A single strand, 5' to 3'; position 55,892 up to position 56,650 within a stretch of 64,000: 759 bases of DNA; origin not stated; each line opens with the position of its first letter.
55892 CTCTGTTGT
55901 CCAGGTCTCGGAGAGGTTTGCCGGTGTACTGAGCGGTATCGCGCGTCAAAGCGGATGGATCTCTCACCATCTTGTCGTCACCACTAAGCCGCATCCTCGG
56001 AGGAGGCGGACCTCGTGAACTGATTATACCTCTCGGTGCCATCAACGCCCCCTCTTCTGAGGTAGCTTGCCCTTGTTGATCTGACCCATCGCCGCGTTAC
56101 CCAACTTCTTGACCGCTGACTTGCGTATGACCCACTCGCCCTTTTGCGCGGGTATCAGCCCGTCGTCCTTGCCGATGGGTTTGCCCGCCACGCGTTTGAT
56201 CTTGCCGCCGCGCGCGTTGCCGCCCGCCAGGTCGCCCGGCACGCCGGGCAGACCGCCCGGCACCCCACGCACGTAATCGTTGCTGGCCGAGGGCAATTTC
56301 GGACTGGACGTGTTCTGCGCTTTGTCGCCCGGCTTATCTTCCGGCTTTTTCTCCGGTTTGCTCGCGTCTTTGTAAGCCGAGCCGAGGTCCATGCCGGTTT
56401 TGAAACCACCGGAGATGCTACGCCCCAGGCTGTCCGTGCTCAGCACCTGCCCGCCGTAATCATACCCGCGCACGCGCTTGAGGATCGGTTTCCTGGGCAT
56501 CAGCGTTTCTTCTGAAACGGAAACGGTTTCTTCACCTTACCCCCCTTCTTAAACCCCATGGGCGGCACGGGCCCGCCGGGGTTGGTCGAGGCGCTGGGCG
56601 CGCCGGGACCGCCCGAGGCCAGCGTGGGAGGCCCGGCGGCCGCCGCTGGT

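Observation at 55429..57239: Five consecutive Lys/Arg-rich small paralogues sharing a G(Y/F)x(E/D)GG.V / (K/R)GGK(V/I)K(K/R) motif pair, between capsid and tail genes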

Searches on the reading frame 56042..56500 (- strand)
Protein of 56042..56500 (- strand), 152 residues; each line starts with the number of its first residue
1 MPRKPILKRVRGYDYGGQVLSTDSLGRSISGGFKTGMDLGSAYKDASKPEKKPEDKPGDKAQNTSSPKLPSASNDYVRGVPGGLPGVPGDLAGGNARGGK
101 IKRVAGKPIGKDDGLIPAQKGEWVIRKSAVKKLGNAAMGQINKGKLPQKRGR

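Call 4: search_protein_families(library=pfam, proteins=[window:56042-56500:-], max_evalue=1)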
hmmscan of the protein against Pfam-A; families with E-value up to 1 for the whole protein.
window:56042-56500:- (152 aa): 0 families

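Call 5: search_protein_families(library=phrogs, proteins=[window:56042-56500:-], max_evalue=1)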
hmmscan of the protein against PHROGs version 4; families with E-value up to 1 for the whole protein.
window:56042-56500:- (152 aa): 4 families
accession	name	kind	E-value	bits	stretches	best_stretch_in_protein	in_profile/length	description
phrog_3547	-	tail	1.3e-06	27.5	1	94-150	965-1019/1767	tail length tape measure protein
phrog_10030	-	tail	4.2e-05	22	1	89-146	1645-1701/2105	tail length tape measure protein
phrog_37649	-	tail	0.16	10.1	1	96-143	1888-1938/2006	tail length tape measure protein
phrog_23013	-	tail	0.27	9.8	1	72-148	1233-1307/1379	tail length tape measure protein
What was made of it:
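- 56042..56500 (-): Gene C, 152 aa: basic tip, N motif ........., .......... helix, low-complexity linker, C motif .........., then the TMP-type module. Matches phrog_3547 and phrog_10030 (tape measure protein families), E 1e-6 and 4e-5 (call 5).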

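Call 12: search_dna_similar(query=window:56042-56500:-, collection=phages, mode=protein, max_evalue=0.01, max_rows=30)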
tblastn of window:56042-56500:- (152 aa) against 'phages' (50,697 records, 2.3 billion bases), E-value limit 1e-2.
No match.

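Call 34: find_homologous_proteins(query=A2, max_evalue=0.001)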
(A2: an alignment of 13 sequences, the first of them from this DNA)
Query A2 (13 sequences) (152 aa, profile of the alignment): 122 proteins with E <= 0.001 among 8000 candidates; the best 120 are listed.
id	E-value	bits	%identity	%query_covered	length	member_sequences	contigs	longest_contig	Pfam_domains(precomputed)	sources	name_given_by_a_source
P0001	8.4e-53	197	95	100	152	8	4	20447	-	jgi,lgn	jgi:hypothetical protein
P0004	1.8e-52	195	72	100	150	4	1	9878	-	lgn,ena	-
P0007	8.8e-52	193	66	100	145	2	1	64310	-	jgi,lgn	jgi:hypothetical protein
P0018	1.1e-50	190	44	93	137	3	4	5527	-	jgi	jgi:hypothetical protein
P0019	1.9e-50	189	51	100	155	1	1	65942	-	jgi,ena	-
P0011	1.2e-49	186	64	94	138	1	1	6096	-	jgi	jgi:hypothetical protein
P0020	5.8e-49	184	44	100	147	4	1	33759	-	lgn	-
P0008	4.0e-48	181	73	94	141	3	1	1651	-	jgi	-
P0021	5.8e-46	174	45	95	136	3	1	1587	-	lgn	-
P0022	5.9e-46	174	44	93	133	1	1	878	-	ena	-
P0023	2.0e-44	169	45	89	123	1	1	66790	-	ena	-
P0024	2.4e-44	169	41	93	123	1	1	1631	-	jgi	jgi:hypothetical protein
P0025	3.0e-44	169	49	93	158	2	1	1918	-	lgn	-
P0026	3.2e-43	166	63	48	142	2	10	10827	-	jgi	jgi:hypothetical protein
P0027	7.8e-43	164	52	98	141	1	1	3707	-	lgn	-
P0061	6.8e-33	132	63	45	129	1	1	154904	-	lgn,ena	-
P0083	1.4e-26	112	74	31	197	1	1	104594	-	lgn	-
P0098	7.7e-24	103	71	36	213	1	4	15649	-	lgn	-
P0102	5.6e-23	100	68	38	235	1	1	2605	-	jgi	jgi:hypothetical protein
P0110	4.8e-21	94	72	36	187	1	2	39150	-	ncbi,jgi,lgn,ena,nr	ncbi:MAG TPA: hypothetical protein VNU19_24200 [Candidatus Acidoferrum sp.]|jgi:hypothetical protein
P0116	2.4e-20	92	67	36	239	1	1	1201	-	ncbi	-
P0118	4.6e-20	91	72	33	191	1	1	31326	-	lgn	-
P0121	2.9e-19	88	67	36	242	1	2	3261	-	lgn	-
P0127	4.9e-16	78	55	34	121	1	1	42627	-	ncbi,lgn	-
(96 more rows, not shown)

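Call 35: search_solved_structures(query=A2, max_evalue=10, show_alignments=3)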
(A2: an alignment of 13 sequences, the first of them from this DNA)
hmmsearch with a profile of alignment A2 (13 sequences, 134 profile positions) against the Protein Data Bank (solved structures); distinct sequences matched with E-value up to 10: 3.
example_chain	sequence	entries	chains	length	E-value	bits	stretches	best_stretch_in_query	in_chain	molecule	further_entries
8zdo_S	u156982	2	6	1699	0.0002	25.3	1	66-128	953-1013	Tape measure protein (gp16)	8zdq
9l08_A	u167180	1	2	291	0.0041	21.1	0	41-104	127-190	Covalently Connected Cytochrome c555 trimer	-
8ro1_X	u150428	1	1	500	0.31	15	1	45-96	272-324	Replication stress response regulator SDE2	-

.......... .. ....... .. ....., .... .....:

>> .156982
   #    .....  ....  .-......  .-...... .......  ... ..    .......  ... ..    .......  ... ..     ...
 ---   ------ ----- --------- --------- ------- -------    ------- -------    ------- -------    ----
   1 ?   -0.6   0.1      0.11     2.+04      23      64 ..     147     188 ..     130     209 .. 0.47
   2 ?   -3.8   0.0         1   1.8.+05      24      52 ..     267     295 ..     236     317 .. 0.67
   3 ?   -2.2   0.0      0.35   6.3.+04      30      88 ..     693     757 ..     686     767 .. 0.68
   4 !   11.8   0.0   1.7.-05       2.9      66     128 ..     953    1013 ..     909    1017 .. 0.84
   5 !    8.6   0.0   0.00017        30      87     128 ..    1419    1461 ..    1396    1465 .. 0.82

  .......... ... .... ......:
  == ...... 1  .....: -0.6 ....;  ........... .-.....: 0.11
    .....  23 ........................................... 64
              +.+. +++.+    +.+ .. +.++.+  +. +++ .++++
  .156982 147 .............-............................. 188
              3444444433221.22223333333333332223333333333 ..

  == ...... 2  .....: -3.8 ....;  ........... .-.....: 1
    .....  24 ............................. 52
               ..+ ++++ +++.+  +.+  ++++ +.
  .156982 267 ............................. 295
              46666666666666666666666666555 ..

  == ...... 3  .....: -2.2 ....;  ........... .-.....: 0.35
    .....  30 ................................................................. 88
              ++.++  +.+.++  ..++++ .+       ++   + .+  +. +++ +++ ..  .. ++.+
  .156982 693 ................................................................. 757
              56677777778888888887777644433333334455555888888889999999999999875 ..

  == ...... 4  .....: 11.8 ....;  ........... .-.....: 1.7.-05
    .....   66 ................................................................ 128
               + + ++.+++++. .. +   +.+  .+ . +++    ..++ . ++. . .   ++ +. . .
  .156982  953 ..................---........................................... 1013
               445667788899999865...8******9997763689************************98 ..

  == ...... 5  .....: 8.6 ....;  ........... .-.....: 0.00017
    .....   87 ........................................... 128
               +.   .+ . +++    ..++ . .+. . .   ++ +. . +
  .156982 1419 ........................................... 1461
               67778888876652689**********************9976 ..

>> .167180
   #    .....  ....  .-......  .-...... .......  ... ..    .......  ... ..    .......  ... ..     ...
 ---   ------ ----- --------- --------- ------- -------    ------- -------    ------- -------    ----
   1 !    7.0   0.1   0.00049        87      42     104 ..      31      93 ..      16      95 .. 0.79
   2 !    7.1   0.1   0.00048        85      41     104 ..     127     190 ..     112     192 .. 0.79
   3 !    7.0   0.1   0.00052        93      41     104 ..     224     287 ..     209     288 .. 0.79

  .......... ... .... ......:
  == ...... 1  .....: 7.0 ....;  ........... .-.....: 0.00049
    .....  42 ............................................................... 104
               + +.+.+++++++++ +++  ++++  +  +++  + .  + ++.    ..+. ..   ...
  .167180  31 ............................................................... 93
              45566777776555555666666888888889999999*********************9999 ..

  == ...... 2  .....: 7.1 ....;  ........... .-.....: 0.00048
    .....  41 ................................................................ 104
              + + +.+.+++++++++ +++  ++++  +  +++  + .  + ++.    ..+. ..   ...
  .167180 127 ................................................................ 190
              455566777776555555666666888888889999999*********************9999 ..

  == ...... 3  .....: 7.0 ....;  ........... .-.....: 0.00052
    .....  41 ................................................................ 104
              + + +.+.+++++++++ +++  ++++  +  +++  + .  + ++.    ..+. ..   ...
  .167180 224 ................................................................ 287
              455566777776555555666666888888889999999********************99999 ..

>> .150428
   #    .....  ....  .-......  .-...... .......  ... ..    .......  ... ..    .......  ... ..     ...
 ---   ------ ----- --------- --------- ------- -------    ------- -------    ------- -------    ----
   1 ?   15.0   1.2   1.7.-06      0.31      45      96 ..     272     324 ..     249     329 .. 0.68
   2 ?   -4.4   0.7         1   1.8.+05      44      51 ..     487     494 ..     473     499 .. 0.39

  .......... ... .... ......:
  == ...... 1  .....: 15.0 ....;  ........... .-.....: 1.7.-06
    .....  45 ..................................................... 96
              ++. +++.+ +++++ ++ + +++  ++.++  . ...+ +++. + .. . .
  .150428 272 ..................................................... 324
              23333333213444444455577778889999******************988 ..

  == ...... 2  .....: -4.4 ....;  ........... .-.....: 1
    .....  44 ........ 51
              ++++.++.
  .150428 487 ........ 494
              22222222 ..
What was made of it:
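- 56051..56188 (-): TMP-type module of C (aa 105-150): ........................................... Matches the phage Douge TMP gp16 (8zdo_S) at two sites (call 35).
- C matches TMP PHROG families (call 5) and the phage Douge TMP (call 35).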

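Call 37: find_encoding_contigs(protein=P0083, flank=8000, max_places=2)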
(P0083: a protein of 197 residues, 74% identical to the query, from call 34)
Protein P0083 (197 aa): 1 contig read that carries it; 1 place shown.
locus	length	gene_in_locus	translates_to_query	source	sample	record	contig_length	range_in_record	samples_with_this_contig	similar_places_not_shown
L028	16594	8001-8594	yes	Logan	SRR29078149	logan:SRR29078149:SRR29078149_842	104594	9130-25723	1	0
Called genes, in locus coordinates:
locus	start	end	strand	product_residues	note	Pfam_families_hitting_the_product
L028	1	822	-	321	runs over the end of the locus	-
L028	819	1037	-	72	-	-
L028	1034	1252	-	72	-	-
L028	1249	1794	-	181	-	-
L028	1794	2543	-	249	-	PF13469:Sulfotransfer_3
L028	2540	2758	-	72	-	-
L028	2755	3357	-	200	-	-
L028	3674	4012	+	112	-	-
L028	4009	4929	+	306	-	-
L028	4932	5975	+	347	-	PF20911:GP7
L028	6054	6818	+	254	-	PF01844:HNH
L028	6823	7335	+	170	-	PF21190:Bbp16 (weak)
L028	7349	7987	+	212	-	-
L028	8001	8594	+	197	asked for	-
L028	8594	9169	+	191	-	-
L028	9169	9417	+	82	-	-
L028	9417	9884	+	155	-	-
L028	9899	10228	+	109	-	PF21628:Gp10-like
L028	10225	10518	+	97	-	-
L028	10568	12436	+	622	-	-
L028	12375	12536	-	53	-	-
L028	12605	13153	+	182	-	-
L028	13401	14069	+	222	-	-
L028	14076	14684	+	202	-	-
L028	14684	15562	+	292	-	-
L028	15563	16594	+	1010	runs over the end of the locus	PF16190:E1_FCCH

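Call 38: find_encoding_contigs(protein=P0110, flank=8000, max_places=2)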
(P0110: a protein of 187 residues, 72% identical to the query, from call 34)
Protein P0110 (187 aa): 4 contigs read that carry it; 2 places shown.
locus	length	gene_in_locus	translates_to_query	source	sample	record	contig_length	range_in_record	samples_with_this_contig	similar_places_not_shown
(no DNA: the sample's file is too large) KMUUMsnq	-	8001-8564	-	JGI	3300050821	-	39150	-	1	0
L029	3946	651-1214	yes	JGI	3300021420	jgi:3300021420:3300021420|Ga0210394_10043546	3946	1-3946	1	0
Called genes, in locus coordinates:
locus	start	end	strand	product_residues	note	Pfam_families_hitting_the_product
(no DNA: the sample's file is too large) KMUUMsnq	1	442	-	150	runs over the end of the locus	-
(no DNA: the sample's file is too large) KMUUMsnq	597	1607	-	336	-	-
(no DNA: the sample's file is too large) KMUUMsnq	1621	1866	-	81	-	-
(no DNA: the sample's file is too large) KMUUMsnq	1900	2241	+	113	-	-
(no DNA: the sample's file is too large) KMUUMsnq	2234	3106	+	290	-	-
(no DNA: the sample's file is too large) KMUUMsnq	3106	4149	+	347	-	PF20911:GP7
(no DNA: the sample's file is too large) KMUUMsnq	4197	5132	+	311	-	PF01844:HNH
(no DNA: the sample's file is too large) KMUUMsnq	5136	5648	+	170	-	-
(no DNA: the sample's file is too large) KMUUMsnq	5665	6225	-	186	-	PF13392:HNH_3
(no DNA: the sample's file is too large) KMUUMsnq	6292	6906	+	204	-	-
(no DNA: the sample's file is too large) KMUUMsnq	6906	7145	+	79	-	-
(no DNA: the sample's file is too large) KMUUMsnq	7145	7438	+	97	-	-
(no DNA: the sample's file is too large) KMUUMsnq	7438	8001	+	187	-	-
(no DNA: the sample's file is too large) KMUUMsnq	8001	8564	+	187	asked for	-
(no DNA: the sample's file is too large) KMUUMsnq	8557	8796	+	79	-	-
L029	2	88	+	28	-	?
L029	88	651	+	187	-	-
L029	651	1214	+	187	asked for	-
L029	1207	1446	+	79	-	-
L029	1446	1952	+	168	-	-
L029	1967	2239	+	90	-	-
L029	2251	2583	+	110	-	PF21628:Gp10-like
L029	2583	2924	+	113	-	-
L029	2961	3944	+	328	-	?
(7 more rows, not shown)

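Call 39: find_encoding_contigs(protein=P0127, flank=8000, max_places=2)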
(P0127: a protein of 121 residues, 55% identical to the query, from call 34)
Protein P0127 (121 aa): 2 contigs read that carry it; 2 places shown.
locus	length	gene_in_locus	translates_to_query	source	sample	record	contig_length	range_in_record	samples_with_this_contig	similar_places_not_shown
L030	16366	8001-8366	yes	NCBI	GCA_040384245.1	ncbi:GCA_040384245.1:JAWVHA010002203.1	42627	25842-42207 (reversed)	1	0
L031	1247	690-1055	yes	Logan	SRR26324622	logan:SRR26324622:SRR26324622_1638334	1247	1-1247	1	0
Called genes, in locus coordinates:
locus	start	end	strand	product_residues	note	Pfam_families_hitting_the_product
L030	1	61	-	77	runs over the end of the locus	-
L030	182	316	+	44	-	-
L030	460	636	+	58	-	-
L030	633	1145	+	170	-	PF10544:T5orf172, PF13455:MUG113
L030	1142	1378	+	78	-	-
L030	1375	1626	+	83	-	-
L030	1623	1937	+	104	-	-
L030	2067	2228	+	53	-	-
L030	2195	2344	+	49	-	-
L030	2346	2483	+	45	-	-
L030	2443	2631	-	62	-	-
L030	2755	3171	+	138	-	-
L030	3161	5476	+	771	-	-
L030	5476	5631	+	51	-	-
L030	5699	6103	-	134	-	PF13392:HNH_3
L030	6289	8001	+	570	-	-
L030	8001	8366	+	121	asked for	-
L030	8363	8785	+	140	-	-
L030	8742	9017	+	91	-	-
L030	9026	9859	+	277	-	-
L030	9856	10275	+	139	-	-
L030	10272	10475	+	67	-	-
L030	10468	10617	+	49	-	-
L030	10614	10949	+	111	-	-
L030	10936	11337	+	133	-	-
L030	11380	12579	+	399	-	-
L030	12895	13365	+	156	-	PF01541:GIY-YIG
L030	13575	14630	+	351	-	-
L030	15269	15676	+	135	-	-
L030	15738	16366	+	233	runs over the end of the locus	PF25084:LbH_EIF2B (weak), PF00132:Hexapep (weak), PF25087:GMPPB_C (faint), PF00132:Hexapep, PF14602:Hexapep_2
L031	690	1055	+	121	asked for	-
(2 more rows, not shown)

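Call 41: search_protein_families(library=pfam, proteins=[P0083, P0098, P0102, P0116, P0118, P0121, P0127, L028:8594-9169:+, L028:7349-7987:+, L028:9417-9884:+], max_evalue=1)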
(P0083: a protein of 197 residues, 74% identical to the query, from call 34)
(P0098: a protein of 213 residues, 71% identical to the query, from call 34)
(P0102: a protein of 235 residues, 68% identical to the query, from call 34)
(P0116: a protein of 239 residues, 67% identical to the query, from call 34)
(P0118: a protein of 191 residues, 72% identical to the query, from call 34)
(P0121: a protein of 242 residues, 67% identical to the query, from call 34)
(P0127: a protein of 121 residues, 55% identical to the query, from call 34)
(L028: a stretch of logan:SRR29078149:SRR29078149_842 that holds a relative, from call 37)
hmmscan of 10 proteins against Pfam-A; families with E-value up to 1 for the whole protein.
P0083 (197 aa): 0 families

P0098 (213 aa): 0 families

P0102 (235 aa): 0 families

P0116 (239 aa): 1 family
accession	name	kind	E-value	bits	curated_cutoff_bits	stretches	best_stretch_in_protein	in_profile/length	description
PF05285.17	SDA1_dom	-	0.19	12.7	27.8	1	133-158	77-102/151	SDA1, conserved domain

P0118 (191 aa): 0 families

P0121 (242 aa): 0 families

P0127 (121 aa): 1 family
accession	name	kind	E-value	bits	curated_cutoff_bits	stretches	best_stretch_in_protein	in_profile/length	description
PF15636.11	Tox-GHH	-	0.15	12.4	25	1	12-47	23-58/78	GHH signature containing HNH/Endo VII superfamily nuclease toxin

L028:8594-9169:+ (191 aa): 0 families

L028:7349-7987:+ (212 aa): 0 families

L028:9417-9884:+ (155 aa): 0 families

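Call 44: search_protein_families(library=phrogs, proteins=[P0083, P0098, P0102, P0116, P0118, P0121, P0127, L028:8594-9169:+, L028:7349-7987:+, L028:9417-9884:+], max_evalue=0.1)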
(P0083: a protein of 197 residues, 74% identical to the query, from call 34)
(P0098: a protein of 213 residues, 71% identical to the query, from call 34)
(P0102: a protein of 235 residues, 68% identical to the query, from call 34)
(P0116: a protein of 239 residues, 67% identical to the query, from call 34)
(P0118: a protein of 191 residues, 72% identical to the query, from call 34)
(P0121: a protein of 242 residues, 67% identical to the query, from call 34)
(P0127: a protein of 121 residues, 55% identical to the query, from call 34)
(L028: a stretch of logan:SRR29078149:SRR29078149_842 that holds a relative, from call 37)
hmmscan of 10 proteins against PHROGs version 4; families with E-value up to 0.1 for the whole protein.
P0083 (197 aa): 4 families
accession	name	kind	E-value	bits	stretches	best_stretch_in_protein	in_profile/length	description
phrog_3547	-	tail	2.7e-07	29.7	1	15-186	848-1017/1767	tail length tape measure protein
phrog_13338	-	unknown function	2.6e-06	27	1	131-185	781-833/903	-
phrog_10030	-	tail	1.6e-05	23.4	1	128-186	1645-1703/2105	tail length tape measure protein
phrog_37649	-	tail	0.012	13.8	1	126-181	1880-1938/2006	tail length tape measure protein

P0098 (213 aa): 6 families
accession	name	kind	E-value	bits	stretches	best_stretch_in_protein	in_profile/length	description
phrog_3547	-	tail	2.3e-07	30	1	77-202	912-1019/1767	tail length tape measure protein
phrog_10030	-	tail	5.1e-05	21.7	1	160-200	1663-1703/2105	tail length tape measure protein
phrog_23013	-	tail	0.0031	16.2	1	134-201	1231-1308/1379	tail length tape measure protein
phrog_37649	-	tail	0.011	13.8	1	148-195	1888-1938/2006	tail length tape measure protein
phrog_13338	-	unknown function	0.039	13.2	1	163-199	797-833/903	-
phrog_16759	-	unknown function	0.081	14.3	0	1-28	12-41/58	-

P0102 (235 aa): 7 families
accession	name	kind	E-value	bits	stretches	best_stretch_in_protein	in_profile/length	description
phrog_16759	-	unknown function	8.9e-22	78.2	1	1-42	1-42/58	-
phrog_22033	-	head and packaging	4.8e-12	45.8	1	1-51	1-51/845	virion structural protein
phrog_25121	-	head and packaging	1e-11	46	1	1-50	1-50/263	virion structural protein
phrog_3547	-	tail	1.9e-09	36.9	1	140-221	941-1019/1767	tail length tape measure protein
phrog_10030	-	tail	1e-05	24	1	158-217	1643-1701/2105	tail length tape measure protein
phrog_37649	-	tail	0.00039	18.7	1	166-214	1887-1938/2006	tail length tape measure protein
phrog_13338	-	unknown function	0.047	12.9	0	166-218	783-833/903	-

P0116 (239 aa): 8 families
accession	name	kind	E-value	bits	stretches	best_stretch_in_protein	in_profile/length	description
phrog_16759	-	unknown function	1e-06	30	1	1-39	1-41/58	-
phrog_3547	-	tail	1.3e-06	27.5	1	174-225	967-1017/1767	tail length tape measure protein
phrog_10030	-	tail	4.2e-05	22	1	183-225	1661-1703/2105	tail length tape measure protein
phrog_7069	-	unknown function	0.026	15.6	0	157-220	21-86/151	-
phrog_13338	-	unknown function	0.026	13.7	1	175-225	786-834/903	-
phrog_23013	-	tail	0.028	13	1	189-225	1270-1307/1379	tail length tape measure protein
phrog_37649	-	tail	0.04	12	1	175-220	1890-1938/2006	tail length tape measure protein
phrog_17594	-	tail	0.058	11.8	1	153-230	1450-1518/1582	tail length tape measure protein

P0118 (191 aa): 4 families
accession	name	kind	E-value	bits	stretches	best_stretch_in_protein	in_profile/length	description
phrog_3547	-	tail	1.3e-08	34.1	1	32-182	861-1017/1767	tail length tape measure protein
phrog_10030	-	tail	5.2e-07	28.3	1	124-181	1645-1702/2105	tail length tape measure protein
phrog_37649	-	tail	0.00054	18.2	1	123-177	1881-1938/2006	tail length tape measure protein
phrog_13338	-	unknown function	0.0023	17.2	1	131-186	785-838/903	-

P0121 (242 aa): 1 family
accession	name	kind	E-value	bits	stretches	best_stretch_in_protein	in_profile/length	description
phrog_10030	-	tail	0.064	11.4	1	198-240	1663-1701/2105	tail length tape measure protein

P0127 (121 aa): 8 families
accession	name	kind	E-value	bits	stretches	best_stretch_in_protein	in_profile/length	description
phrog_3547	-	tail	1e-07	31.2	1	50-102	964-1014/1767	tail length tape measure protein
phrog_10030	-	tail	0.00023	19.5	1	61-105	1659-1703/2105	tail length tape measure protein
phrog_35029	-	unknown function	0.0014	17.8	1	54-108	363-414/853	-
phrog_13338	-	unknown function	0.0061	15.8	1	53-103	784-832/903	-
phrog_7025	-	tail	0.015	13.2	1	26-104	1740-1829/2880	tail length tape measure protein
phrog_36688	-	tail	0.074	11.4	1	53-105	1102-1151/1600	tail length tape measure protein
phrog_3336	-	tail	0.084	12.4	1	65-109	962-1002/1051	tail length tape measure protein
phrog_37649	-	tail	0.089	10.9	1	50-109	1885-1948/2006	tail length tape measure protein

L028:8594-9169:+ (191 aa): 1 family
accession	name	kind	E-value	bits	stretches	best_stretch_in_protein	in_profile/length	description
phrog_20603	-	unknown function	1.6e-07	32.3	1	4-57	2-58/59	-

L028:7349-7987:+ (212 aa): 1 family
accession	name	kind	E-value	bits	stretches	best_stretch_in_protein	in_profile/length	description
phrog_590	-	unknown function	0.024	16.4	1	54-102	3-51/111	-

L028:9417-9884:+ (155 aa): 1 family
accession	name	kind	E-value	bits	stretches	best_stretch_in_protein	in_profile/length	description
phrog_35501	-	unknown function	0.012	16.5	1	17-64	112-156/208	-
